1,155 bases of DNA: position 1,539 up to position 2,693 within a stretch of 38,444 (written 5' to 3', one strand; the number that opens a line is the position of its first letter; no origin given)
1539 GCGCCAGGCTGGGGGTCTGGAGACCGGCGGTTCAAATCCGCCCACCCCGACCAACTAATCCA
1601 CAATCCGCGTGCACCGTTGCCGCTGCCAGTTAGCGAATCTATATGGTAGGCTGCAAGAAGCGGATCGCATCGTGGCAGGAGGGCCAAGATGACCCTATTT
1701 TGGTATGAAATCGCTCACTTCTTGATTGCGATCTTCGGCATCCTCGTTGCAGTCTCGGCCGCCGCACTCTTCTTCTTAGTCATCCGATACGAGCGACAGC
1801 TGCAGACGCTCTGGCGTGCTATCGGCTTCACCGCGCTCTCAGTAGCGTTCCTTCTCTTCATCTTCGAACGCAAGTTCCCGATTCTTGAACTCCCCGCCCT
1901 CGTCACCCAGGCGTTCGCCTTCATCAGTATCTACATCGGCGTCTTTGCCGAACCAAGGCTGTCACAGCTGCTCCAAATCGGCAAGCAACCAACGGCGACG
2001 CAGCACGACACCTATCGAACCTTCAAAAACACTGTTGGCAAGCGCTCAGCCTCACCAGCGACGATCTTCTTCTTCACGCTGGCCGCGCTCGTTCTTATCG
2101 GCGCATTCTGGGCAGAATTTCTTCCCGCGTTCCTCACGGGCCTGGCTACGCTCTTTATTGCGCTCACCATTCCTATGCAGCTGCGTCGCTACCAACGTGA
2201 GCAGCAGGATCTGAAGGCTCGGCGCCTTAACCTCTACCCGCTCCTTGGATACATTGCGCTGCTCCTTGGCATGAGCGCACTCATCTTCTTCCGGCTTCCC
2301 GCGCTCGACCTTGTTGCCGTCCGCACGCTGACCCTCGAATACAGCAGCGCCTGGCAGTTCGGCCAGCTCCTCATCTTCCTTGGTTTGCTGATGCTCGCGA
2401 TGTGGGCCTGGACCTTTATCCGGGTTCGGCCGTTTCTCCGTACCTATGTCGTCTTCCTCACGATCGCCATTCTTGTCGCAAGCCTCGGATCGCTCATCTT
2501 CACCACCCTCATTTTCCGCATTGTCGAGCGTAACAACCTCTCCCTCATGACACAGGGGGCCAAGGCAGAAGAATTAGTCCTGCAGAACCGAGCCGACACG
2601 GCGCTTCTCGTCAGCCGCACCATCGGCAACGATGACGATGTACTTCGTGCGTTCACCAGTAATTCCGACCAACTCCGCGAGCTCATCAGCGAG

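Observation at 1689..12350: Three-gene envelope block: output-less Cache sensor, 2,203-aa mosaic adhesin and pseudo-PP2C/beta-propeller protein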

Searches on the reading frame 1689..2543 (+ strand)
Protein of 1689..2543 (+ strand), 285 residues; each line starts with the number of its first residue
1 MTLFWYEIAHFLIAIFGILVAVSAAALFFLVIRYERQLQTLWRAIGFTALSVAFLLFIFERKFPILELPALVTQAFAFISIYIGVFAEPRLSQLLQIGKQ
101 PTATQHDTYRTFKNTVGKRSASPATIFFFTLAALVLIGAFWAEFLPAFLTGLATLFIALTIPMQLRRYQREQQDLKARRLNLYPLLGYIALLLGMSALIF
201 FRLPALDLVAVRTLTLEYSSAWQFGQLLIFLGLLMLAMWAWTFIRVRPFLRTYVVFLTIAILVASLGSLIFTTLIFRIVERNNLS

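Call 35: search_protein_families(library=pfam, proteins=[window:1689-2543:+], max_evalue=10)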
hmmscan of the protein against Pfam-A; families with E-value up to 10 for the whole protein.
window:1689-2543:+ (285 aa): 0 families

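Call 76: search_protein_representatives(alignment_id=A6)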
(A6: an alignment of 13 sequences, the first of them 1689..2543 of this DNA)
Query: 13 sequences, 287 profile positions. Proteins with E-value up to 0.001 (for the whole library): 85; up to 1e-10: 54; up to 1e-30: 33. The best 85 are listed.
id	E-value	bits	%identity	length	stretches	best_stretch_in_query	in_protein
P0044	8.4e-110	383.1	-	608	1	1-287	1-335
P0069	2.2e-103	362.0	-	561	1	1-287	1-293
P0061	3.5e-102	358.1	-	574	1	1-286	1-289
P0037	9.7e-102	356.7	-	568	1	1-287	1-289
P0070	5.8e-100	350.8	-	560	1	1-286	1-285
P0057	1.8e-99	349.2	-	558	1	1-287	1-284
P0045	6.0e-98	344.2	-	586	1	1-286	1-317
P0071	1.2e-92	326.9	-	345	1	1-287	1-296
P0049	3.6e-87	308.8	-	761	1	1-287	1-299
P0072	3.3e-84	299.1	-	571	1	1-287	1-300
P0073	1.9e-83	296.7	-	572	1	1-287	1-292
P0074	1.6e-80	287.1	-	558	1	1-287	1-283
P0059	3.7e-78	279.3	-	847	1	1-286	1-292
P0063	7.9e-78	278.2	-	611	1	1-286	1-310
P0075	1.1e-74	267.9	-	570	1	1-287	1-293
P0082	3.3e-39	151.5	-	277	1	10-273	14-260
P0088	2.0e-34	135.8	-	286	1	1-265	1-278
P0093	1.6e-29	119.7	-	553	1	1-287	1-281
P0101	7.1e-25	104.4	-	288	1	13-269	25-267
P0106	1.6e-15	73.8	-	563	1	1-286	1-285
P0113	6.7e-11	58.6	-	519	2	191-284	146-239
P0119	4.2e-08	49.4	-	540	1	2-283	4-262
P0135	2.3e-05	40.4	-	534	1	3-284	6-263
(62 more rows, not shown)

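Call 77: search_protein_families(library=pfam, proteins=[P0082, P0088, P0101, P0093, P0106, P0119, P0135, P0113], max_evalue=0.001)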
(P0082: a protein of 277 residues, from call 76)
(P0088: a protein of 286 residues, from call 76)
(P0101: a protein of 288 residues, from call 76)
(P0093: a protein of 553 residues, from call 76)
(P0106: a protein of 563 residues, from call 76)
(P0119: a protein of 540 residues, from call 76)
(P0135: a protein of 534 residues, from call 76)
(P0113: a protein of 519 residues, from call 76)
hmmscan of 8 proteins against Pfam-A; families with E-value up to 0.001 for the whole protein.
P0082 (277 aa): 0 families

P0088 (286 aa): 0 families

P0101 (288 aa): 0 families

P0093 (553 aa): 1 family
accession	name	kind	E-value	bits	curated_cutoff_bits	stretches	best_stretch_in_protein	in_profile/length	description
PF14827.12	dCache_3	-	3.9e-07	30.3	25.7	1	285-485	10-214/239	Double sensory domain of two-component sensor kinase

P0106 (563 aa): 3 families
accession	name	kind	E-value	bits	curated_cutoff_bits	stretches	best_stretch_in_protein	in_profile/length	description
PF17202.10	sCache_3_3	-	3.4e-13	50.3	28.8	1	424-520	6-100/107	Single cache domain 3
PF14827.12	dCache_3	-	4.6e-09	36.6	25.7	1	344-512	68-230/239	Double sensory domain of two-component sensor kinase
PF17201.10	Cache_3-Cache_2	-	7.5e-07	29.2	27.7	1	424-528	87-195/299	Cache 3/Cache 2 fusion domain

P0119 (540 aa): 4 families
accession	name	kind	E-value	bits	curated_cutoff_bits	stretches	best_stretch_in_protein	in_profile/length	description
PF17202.10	sCache_3_3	-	2.7e-18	66.7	28.8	1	405-504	6-103/107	Single cache domain 3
PF14827.12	dCache_3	-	4.8e-12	46.4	25.7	1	264-499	4-236/239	Double sensory domain of two-component sensor kinase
PF17201.10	Cache_3-Cache_2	-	8.8e-10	38.8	27.7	1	406-504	88-190/299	Cache 3/Cache 2 fusion domain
PF17203.10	sCache_3_2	-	5e-05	23.8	28.4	0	454-501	84-131/140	Single cache domain 3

P0135 (534 aa): 4 families
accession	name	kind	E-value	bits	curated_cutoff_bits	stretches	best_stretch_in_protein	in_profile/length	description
PF17202.10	sCache_3_3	-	1.1e-21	77.6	28.8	1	400-493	6-97/107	Single cache domain 3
PF17201.10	Cache_3-Cache_2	-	8.3e-15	55.3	27.7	1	400-505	87-196/299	Cache 3/Cache 2 fusion domain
PF14827.12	dCache_3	-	1.3e-10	41.8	25.7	1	272-490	12-232/239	Double sensory domain of two-component sensor kinase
PF17203.10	sCache_3_2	-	7.6e-05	23.2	28.4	0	448-491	83-126/140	Single cache domain 3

P0113 (519 aa): 6 families
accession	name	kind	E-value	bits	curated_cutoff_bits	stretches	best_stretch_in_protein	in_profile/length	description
PF17202.10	sCache_3_3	-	3e-21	76.2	28.8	1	384-485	6-105/107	Single cache domain 3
PF14827.12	dCache_3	-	6.8e-16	59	25.7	1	242-477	6-236/239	Double sensory domain of two-component sensor kinase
PF17203.10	sCache_3_2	-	1.3e-13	51.7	28.4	2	256-383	8-128/140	Single cache domain 3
PF02743.24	dCache_1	-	2.5e-07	30.9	45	1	236-385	3-154/240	Cache domain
PF17201.10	Cache_3-Cache_2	-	2.6e-07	30.7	27.7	1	364-488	68-195/299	Cache 3/Cache 2 fusion domain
PF05228.19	CHASE4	-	0.00018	22.1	26.2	1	279-400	26-138/140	CHASE4 domain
